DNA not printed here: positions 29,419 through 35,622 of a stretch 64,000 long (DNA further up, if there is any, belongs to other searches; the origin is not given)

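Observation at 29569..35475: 1968-aa giant orphan protein with papain/aminopeptidase-C-like Cys, His and Asn motifs separated by a roughly 700-residue insert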

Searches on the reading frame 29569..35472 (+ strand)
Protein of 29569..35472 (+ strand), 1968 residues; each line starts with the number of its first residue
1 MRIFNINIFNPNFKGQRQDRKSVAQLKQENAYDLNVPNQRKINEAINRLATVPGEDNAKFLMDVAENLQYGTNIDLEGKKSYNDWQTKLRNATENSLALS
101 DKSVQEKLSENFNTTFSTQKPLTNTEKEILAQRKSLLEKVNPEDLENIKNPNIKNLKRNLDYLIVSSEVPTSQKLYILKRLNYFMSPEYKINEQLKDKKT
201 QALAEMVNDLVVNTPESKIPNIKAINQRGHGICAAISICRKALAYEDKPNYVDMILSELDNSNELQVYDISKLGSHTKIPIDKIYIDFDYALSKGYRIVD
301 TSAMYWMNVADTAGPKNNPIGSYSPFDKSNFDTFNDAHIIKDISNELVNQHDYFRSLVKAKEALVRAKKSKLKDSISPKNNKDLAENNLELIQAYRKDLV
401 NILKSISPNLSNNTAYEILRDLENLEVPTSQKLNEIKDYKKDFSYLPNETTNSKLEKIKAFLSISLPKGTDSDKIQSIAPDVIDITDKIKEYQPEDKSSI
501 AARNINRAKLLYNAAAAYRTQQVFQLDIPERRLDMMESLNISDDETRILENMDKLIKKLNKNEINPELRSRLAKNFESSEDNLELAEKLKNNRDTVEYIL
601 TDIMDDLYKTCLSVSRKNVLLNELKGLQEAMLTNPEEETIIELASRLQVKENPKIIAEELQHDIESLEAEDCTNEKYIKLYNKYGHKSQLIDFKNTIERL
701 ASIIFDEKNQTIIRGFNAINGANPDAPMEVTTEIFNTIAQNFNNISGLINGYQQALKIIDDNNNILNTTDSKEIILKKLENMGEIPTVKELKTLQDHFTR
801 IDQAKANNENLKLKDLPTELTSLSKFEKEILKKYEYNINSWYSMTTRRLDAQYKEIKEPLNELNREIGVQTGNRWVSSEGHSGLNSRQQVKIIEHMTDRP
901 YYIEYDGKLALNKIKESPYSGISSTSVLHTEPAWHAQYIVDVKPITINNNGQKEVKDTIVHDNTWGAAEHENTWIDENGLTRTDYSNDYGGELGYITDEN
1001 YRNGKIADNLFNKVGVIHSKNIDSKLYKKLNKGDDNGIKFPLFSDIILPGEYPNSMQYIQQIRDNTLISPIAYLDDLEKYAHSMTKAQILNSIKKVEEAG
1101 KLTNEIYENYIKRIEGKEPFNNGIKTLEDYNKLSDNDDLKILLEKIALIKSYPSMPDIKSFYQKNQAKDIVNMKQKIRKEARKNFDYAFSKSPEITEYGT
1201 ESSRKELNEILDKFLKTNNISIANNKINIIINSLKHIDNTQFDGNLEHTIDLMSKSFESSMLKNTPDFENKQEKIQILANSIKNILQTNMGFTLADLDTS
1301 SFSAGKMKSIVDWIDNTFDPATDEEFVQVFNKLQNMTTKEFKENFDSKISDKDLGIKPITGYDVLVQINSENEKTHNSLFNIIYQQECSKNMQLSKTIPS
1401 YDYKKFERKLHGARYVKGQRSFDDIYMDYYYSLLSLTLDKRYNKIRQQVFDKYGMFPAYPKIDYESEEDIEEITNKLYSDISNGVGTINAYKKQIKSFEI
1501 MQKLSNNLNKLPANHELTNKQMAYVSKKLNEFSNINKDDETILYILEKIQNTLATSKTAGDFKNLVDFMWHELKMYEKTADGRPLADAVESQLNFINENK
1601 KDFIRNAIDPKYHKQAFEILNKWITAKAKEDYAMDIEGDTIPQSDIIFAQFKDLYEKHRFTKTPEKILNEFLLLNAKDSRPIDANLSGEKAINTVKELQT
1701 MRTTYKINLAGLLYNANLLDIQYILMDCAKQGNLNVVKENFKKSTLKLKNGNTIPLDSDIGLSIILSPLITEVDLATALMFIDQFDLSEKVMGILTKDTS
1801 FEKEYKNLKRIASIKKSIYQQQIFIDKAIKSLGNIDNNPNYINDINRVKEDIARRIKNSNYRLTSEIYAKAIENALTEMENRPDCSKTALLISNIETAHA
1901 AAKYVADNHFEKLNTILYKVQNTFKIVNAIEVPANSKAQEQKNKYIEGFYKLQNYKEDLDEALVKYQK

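Call 6: search_protein_families(library=pfam, proteins=[window:29569-35472:+], max_evalue=10)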
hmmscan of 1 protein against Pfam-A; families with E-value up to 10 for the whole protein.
window:29569-35472:+ (1968 aa): 2 families
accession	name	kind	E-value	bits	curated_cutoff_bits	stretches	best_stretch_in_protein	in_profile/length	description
PF16524.11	RisS_PPD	-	0.0078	17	27.5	1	231-284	7-59/107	Periplasmic domain of Sensor histidine kinase RisS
PF04538.17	BEX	-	0.28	12.3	26.1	1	521-565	51-95/106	Brain expressed X-linked like family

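Call 7: find_homologous_proteins(query=window:29569-35472:+)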
Query window:29569-35472:+ (1968 aa): 266 proteins with E <= 0.001 among 8000 candidates; the best 120 are listed.
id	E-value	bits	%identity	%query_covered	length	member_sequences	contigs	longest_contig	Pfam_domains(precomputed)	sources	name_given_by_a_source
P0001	0.0e+0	4307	100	100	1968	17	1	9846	-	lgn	-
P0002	0.0e+0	3512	80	100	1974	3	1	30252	-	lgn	-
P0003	0.0e+0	2504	58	100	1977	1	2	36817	-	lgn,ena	-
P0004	0.0e+0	2488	58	99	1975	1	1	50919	-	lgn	-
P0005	0.0e+0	2487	58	100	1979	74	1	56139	-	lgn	-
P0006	0.0e+0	2377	57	99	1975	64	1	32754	-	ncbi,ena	-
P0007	0.0e+0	2330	55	100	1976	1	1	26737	-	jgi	-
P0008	0.0e+0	2305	55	99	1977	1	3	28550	-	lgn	-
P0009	0.0e+0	2255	54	100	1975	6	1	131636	-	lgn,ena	-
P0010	0.0e+0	2166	52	100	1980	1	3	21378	-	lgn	-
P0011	0.0e+0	2164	52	100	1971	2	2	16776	-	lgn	-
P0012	0.0e+0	2155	52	100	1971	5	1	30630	-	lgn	-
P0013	0.0e+0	2052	50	99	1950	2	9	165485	-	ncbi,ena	-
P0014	0.0e+0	2032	50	99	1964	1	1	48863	-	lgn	-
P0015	0.0e+0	2031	50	99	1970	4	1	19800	-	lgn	-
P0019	0.0e+0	1987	49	100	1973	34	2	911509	-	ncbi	-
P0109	0.0e+0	1143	38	83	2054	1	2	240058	-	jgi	-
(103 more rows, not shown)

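Call 8: search_solved_structures(query=window:29569-35472:+, max_evalue=10)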
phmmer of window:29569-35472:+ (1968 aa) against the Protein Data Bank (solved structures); distinct sequences matched with E-value up to 10: 6.
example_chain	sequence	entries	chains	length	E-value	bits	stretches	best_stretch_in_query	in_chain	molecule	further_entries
29tk_R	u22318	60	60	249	0.068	13.8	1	1197-1279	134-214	General transcription factor IIF subunit 2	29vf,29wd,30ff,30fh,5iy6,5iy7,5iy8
5xja_A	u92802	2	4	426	0.94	10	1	547-628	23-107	Kinesin-like protein KIF2C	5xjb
1v8j_A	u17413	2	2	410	1.1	9.8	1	548-628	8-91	Kinesin-like protein KIF2C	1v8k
3iwa_A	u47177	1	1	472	2.2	8.8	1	637-699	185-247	FAD-dependent pyridine nucleotide-disulphide oxidoreductase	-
1vrx_A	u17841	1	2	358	2.9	8.4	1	1034-1085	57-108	ENDOCELLULASE E1 FROM A. CELLULOLYTICUS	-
1ece_A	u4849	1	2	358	2.9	8.4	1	1034-1085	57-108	ENDOCELLULASE E1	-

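Call 18: find_encoding_contigs(protein=P0019, flank=8000, max_places=2)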
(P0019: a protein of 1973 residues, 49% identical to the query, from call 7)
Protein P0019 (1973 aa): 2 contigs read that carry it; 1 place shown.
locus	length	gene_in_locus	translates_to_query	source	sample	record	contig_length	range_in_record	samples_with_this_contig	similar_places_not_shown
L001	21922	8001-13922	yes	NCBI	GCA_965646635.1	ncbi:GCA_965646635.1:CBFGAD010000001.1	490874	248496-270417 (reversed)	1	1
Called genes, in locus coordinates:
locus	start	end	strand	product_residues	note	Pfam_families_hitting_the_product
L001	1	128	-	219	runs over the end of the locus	-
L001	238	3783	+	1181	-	PF02811:PHP, PF07733:DNA_pol3_alpha, PF17657:DNA_pol3_finger, PF14579:HHH_6, PF01336:tRNA_anti-codon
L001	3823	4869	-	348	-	-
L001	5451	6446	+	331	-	-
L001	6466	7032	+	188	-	PF08010:Phage_30_3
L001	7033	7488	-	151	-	-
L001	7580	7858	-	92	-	PF12637:TSCPD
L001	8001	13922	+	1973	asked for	-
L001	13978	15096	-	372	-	PF00091:Tubulin, PF12327:FtsZ_C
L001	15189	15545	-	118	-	PF12118:SprA-related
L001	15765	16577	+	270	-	-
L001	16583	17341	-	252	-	PF02153:PDH_N, PF20463:PDH_C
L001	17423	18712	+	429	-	PF00206:Lyase_1, PF10397:ADSL_C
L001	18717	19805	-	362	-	PF04055:Radical_SAM, PF06969:HemN_C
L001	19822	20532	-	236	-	-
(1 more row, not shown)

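Call 19: find_encoding_contigs(protein=P0109, flank=8000, max_places=2)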
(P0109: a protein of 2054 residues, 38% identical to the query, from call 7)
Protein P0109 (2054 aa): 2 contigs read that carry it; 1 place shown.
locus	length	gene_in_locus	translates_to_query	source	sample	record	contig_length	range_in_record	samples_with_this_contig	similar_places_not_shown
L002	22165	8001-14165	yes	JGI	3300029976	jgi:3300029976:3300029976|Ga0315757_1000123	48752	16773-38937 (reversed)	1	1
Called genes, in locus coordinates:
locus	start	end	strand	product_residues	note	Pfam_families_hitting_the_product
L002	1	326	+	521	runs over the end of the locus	PF13202:EF-hand_5 (faint)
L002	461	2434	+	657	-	PF13091:PLDc_2, PF00614:PLDc (faint), PF13091:PLDc_2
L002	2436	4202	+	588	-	PF00929:RNase_T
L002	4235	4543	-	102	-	PF01909:NTP_transf_2, PF18765:Polbeta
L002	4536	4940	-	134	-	PF08780:NTase_sub_bind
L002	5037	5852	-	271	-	PF00413:Peptidase_M10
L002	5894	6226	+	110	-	PF02575:YbaB_DNA_bd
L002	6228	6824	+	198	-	PF21176:RecR_HhH, PF01751:Toprim, PF13662:Toprim_4, PF21175:RecR_C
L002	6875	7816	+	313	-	PF00005:ABC_tran, PF02463:SMC_N (weak), PF08352:oligo_HPY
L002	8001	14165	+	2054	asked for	-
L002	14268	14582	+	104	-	-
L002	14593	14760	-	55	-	-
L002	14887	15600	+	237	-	-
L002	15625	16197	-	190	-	-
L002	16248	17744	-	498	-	-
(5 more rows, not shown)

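Call 66: search_protein_families(library=ncbifam, proteins=[window:29569-35472:+], max_evalue=1)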
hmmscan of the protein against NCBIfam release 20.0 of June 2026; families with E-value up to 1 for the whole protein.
window:29569-35472:+ (1968 aa): 1 family
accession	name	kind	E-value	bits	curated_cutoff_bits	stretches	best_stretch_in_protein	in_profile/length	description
NF040559.1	CAS_Csx20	equivalog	0.085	13.2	70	0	1513-1562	17-67/124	CRISPR-associated protein Csx20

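Call 67: search_protein_families(library=padloc, proteins=[window:29569-35472:+], max_evalue=1)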
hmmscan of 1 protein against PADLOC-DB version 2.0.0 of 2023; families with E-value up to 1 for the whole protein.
window:29569-35472:+ (1968 aa): 1 family
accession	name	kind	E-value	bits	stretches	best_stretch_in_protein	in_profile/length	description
PDLC04509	PDC-M20A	-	0.018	12.7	1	1698-1744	11-55/213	-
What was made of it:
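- Tried and rejected: Pfam, NCBIfam and PADLOC on the full protein and its parts: nothing (calls 6, 66, 67).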
